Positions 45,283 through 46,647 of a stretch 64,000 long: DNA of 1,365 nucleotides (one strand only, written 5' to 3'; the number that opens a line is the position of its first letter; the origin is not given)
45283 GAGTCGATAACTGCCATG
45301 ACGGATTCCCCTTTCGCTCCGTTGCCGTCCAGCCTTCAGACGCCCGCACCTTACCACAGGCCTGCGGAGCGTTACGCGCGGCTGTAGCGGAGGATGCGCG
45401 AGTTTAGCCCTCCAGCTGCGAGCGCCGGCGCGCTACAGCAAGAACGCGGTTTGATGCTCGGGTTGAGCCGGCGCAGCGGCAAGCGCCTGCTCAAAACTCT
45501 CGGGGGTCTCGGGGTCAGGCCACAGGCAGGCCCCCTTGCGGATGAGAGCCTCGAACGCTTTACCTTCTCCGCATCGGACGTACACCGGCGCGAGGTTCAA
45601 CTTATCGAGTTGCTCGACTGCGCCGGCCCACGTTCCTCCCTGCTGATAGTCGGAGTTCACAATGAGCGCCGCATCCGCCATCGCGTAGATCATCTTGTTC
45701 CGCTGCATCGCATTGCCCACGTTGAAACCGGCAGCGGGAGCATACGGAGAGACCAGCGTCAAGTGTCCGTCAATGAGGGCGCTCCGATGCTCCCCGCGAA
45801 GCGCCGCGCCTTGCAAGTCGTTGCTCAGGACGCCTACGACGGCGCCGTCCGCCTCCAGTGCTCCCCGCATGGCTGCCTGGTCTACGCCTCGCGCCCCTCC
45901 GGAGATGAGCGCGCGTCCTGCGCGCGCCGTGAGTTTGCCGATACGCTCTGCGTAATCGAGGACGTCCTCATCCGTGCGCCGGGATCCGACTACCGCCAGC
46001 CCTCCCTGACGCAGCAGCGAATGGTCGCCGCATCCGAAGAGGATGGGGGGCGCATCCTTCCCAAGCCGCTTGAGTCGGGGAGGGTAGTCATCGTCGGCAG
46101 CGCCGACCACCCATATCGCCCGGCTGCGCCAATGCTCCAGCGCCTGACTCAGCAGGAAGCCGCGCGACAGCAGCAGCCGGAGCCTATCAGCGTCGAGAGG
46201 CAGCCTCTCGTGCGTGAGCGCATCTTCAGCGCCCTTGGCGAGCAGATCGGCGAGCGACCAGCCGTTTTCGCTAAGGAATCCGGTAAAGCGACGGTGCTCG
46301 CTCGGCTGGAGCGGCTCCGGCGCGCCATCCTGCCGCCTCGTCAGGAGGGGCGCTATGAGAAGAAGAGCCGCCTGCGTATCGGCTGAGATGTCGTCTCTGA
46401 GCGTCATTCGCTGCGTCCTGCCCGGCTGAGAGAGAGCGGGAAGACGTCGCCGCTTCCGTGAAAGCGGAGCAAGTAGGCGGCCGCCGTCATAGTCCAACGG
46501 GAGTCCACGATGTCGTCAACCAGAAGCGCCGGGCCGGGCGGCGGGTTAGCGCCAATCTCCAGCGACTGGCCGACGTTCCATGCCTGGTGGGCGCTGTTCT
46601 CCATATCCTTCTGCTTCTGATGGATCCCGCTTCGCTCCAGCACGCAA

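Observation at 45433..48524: RecQ-like helicase::ComF-type PRTase fusion translationally coupled to a DprA-like protein (PsyrTA/RqlHI-like module) inside a catabolic cluster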

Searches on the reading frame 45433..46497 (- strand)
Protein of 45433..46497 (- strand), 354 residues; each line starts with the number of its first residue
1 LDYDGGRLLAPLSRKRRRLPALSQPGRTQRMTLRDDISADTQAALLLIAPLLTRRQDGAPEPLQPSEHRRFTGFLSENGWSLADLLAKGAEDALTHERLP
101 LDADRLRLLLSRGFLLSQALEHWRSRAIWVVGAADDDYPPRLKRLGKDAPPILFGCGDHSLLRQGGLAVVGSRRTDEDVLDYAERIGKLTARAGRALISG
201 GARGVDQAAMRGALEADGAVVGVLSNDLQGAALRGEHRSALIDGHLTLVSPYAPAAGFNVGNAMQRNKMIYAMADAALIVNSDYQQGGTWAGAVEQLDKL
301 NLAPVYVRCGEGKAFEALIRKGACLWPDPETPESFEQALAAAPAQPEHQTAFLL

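Call 3: search_protein_families(library=pfam, proteins=[window:45433-46497:-], max_evalue=0.1)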
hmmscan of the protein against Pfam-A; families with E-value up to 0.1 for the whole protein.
window:45433-46497:- (354 aa): 3 families
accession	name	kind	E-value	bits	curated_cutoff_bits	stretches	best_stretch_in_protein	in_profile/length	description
PF02481.21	DNA_processg_A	-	9.1e-34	116.9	29.6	1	124-321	3-205/212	DNA recombination-mediator protein A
PF18306.6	LDcluster4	-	3.1e-11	43.6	26.3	1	168-227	5-66/151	SLOG cluster4 family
PF12694.12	cpYpsA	-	0.033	14.4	26.2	0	198-290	2-80/145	Circularly permutated YpsA SLOG family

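Call 4: search_protein_families(library=padloc, proteins=[window:45433-46497:-], max_evalue=0.1)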
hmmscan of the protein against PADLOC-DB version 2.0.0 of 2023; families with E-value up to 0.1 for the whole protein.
window:45433-46497:- (354 aa): 3 families
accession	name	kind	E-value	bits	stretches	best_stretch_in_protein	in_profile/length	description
PDLC03927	PsyrA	-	2.1e-107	357.7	1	37-344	3-311/398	-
PDLC03961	ShosA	-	2.2e-23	81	1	118-290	69-242/303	-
PDLC02997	ShosA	-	2.7e-07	28.2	1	120-290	87-258/327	-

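Call 5: search_protein_families(library=ncbifam, proteins=[window:45433-46497:-], max_evalue=0.1)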
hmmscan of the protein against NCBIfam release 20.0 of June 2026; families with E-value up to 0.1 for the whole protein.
window:45433-46497:- (354 aa): 5 families
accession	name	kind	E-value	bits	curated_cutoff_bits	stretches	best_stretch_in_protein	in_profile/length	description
TIGR00732.1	dprA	equivalog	1.1e-23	83.6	191.15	1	126-290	7-172/220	DNA-processing protein DprA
NF008007.0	PRK10736.1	equivalog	3.7e-18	65.8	495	1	116-330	60-277/374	DNA-protecting protein DprA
TIGR00725.1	TIGR00725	hypoth_equivalog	3.8e-10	39.4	106.9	1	167-227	4-64/159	TIGR00725 family protein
TIGR00730.1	TIGR00730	subfamily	0.00027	20.7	96.35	1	172-235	9-74/178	TIGR00730 family Rossman fold protein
NF058542.1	CtkRMPhLog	equivalog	0.062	13.3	300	0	172-228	10-67/177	cytokinin riboside 5'-monophosphate phosphoribohydrolase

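Call 59: search_solved_structures(query=window:45433-46407:-, max_evalue=0.01)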
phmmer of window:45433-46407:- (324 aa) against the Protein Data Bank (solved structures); distinct sequences matched with E-value up to 0.01: 11.
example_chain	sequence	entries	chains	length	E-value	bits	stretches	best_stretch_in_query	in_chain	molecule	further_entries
3uqz_A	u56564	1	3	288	2.5e-07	33.6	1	103-293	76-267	DNA processing protein DprA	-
3maj_A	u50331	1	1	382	4.2e-07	32.8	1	90-259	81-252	DNA processing chain A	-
5mll_A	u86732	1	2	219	7.1e-07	32.1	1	111-293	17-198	DNA processing chain A (DprA)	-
4ljr_A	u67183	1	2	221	7.4e-07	32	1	111-293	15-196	DNA processing chain A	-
4ljk_A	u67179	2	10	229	8.4e-07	31.9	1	111-293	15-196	DNA processing chain A (DprA)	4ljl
8zva_A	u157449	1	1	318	1.4e-05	27.9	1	90-259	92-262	DNA processing protein DprA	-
9vzo_A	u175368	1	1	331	1.5e-05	27.8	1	90-259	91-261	DprA-like antitoxin protein ShosA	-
5zi9_A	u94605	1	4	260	2.7e-05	26.9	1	136-193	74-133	Cytokinin riboside 5'-monophosphate phosphoribohydrolase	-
1wek_A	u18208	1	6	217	0.00091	21.9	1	137-193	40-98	hypothetical protein TT1465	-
2iz5_A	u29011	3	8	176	0.0012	21.5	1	140-195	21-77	MOCO CARRIER PROTEIN | MOLYBDENUM COFACTOR CARRIER PROTEIN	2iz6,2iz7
9us2_A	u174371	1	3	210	0.0065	19.1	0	137-193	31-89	Cytokinin riboside 5'-monophosphate phosphoribohydrolase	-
